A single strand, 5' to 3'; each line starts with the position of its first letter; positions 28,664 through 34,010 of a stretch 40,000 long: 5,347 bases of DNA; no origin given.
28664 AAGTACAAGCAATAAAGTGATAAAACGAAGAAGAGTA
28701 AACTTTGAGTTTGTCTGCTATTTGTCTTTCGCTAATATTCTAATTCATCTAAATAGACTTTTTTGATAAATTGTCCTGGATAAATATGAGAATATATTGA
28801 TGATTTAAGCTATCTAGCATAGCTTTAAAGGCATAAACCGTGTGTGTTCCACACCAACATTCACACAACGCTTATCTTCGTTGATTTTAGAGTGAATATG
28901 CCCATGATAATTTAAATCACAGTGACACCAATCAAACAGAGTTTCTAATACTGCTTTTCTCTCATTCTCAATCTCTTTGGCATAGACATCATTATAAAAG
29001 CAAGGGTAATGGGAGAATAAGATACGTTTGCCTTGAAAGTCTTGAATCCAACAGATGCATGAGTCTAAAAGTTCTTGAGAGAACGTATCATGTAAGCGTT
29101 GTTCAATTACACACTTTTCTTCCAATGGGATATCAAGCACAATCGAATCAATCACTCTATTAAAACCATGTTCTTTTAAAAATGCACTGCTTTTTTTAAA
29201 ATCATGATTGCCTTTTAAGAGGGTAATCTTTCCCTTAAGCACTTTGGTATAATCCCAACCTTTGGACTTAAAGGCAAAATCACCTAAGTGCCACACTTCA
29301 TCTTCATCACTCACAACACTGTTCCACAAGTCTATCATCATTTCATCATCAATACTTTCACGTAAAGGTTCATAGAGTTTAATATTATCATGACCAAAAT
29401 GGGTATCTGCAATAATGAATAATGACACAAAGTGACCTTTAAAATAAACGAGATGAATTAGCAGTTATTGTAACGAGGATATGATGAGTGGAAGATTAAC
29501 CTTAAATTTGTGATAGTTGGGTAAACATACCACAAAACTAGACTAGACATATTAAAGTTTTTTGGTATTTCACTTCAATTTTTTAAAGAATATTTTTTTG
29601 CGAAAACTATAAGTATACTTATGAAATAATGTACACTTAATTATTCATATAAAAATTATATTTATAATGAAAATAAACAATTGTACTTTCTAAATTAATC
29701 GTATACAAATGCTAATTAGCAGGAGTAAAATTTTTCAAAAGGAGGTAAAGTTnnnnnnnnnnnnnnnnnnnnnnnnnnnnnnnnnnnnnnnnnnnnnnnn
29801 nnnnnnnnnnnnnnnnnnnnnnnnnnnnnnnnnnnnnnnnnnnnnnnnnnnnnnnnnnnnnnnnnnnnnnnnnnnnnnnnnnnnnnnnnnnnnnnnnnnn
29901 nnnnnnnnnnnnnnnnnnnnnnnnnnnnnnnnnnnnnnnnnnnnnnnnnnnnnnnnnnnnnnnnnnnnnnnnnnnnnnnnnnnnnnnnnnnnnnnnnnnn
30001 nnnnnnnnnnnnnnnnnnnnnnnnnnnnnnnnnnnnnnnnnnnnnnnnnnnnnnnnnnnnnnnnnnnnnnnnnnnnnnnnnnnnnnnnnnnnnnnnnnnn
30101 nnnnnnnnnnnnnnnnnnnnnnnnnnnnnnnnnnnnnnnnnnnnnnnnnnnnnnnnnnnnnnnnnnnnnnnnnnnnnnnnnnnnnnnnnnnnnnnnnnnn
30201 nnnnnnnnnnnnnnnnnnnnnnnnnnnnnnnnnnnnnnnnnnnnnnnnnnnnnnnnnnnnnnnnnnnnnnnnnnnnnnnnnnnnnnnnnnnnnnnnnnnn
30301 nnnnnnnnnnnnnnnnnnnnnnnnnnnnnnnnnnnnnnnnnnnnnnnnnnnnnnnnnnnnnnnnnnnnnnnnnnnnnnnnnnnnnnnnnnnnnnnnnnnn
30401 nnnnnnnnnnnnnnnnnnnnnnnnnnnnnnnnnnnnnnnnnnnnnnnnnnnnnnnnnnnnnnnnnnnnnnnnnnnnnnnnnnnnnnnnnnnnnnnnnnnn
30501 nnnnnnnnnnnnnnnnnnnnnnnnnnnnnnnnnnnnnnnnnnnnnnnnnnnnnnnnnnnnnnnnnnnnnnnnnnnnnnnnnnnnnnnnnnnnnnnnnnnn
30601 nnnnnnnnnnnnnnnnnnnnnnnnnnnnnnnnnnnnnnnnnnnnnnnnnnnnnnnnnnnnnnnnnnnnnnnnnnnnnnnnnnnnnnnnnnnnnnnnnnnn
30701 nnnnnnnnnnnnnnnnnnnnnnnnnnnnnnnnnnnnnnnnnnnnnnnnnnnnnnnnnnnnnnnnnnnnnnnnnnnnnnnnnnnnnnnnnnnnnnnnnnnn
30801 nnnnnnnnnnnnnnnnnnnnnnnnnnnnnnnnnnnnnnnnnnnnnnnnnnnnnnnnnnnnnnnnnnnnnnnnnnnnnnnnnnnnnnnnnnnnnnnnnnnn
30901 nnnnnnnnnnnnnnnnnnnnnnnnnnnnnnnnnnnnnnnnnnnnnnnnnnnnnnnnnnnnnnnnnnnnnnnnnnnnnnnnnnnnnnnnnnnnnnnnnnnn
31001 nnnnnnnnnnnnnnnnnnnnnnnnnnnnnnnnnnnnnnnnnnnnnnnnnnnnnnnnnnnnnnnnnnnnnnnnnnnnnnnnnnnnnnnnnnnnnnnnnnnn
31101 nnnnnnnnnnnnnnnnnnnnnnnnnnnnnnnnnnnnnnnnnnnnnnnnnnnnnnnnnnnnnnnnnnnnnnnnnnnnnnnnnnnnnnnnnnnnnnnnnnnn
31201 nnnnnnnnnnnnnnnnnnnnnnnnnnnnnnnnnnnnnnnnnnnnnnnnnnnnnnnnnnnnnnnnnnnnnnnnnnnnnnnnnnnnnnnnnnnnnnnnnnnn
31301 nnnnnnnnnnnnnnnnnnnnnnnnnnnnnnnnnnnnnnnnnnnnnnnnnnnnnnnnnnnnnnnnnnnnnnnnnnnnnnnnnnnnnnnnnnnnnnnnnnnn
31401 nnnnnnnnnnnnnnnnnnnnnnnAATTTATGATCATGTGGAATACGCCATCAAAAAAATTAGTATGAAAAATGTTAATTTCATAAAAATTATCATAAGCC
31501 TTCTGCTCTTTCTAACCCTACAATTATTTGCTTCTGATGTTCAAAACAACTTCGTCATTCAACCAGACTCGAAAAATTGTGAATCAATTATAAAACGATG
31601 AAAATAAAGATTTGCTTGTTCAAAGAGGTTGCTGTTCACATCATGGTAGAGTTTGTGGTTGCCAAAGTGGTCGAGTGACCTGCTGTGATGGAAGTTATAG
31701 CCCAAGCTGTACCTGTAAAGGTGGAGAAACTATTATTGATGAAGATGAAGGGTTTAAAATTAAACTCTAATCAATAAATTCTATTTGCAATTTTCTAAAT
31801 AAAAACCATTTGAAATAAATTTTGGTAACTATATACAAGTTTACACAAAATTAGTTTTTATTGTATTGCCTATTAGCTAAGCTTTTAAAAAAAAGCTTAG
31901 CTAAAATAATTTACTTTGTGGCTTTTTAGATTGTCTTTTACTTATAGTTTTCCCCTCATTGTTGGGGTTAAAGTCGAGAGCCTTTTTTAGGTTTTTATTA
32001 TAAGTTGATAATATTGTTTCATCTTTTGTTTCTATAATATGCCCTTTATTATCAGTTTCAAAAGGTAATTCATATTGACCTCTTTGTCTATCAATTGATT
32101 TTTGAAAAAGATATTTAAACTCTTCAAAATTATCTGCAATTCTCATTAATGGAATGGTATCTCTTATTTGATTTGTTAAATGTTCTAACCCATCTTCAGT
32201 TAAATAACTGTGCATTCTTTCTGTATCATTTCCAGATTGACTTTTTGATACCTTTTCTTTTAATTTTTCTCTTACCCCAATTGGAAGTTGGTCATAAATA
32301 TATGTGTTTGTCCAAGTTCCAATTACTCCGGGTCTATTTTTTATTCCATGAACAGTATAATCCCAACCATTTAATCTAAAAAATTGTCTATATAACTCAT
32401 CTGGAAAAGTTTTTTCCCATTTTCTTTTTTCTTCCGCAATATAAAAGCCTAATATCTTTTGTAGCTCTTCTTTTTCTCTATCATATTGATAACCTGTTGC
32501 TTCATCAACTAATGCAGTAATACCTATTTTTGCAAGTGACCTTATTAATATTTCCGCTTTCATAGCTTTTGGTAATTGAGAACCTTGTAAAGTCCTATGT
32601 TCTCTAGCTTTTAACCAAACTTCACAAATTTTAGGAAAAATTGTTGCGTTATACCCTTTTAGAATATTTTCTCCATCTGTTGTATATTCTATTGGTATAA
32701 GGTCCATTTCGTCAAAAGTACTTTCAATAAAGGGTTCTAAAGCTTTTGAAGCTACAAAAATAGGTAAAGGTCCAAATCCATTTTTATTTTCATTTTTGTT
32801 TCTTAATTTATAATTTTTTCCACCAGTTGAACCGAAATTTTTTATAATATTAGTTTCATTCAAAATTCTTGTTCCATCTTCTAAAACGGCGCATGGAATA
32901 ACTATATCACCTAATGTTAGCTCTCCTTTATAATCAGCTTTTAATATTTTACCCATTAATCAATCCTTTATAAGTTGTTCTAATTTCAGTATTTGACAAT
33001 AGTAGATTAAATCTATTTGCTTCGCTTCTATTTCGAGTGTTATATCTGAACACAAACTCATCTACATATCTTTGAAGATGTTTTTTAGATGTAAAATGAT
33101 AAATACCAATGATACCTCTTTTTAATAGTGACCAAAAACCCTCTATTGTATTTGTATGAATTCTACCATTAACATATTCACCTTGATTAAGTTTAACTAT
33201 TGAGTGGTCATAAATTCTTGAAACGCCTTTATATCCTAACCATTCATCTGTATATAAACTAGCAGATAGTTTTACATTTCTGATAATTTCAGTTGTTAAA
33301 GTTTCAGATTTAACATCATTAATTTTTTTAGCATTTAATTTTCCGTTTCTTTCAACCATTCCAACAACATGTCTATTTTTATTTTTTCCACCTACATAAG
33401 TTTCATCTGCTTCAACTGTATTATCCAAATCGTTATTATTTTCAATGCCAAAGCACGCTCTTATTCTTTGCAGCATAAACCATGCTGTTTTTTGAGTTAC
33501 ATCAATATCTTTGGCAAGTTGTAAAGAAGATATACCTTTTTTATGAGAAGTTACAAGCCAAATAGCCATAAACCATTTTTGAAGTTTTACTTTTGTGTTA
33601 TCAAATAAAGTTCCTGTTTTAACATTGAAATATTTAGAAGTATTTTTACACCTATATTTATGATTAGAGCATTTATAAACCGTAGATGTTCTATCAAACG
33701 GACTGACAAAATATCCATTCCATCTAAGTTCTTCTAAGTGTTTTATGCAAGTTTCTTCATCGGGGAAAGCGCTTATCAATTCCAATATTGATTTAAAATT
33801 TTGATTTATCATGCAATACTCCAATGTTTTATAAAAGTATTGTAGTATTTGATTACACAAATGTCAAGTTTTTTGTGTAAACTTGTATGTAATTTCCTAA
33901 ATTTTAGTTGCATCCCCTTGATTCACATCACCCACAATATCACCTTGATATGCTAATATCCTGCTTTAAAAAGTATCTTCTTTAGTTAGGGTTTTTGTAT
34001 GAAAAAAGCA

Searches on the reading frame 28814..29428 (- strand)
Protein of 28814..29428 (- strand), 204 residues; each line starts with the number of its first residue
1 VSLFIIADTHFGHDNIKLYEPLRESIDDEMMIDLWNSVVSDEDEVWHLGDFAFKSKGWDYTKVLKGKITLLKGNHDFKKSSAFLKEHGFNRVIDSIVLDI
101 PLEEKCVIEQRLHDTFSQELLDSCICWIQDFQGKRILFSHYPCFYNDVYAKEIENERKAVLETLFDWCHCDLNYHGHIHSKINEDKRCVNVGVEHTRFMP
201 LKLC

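Call 13: search_protein_families(library=pfam, proteins=[window:28814-29428:-], max_evalue=0.01)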
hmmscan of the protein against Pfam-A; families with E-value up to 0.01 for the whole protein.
window:28814-29428:- (204 aa): 2 families
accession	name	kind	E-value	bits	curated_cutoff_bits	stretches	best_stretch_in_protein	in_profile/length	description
PF12850.12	Metallophos_2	-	7.6e-08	32.9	27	1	1-192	1-133/154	Calcineurin-like phosphoesterase superfamily domain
PF00149.33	Metallophos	-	0.0061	17.4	21.5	0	1-180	1-190/191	Calcineurin-like phosphoesterase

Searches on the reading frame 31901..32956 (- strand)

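Call 13: search_protein_families(library=pfam, proteins=[window:31901-32956:-], max_evalue=0.01)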
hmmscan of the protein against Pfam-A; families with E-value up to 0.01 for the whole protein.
window:31901-32956:- (351 aa): 1 family
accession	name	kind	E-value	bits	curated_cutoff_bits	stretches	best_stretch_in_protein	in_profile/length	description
PF10546.14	P63C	-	1.8e-25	89.8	26.1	1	168-260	1-93/93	P63C domain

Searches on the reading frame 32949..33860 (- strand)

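Call 13: search_protein_families(library=pfam, proteins=[window:32949-33860:-], max_evalue=0.01)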
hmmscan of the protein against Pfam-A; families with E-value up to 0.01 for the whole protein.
window:32949-33860:- (303 aa): 4 families
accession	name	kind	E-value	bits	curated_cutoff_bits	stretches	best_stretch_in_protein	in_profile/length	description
PF12762.13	DDE_Tnp_IS1595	-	4.8e-34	118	27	1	145-274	2-153/153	ISXO2-like transposase domain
PF12760.12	Zn_ribbon_IS1595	-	0.00049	20.5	25.4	1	33-72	1-41/46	Transposase zinc-ribbon domain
PF13683.12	rve_3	-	0.0067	16.6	26.5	0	238-276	18-56/67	Integrase core domain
PF13610.12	DDE_Tnp_IS240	-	0.0085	16.7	27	0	148-269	3-129/139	DDE domain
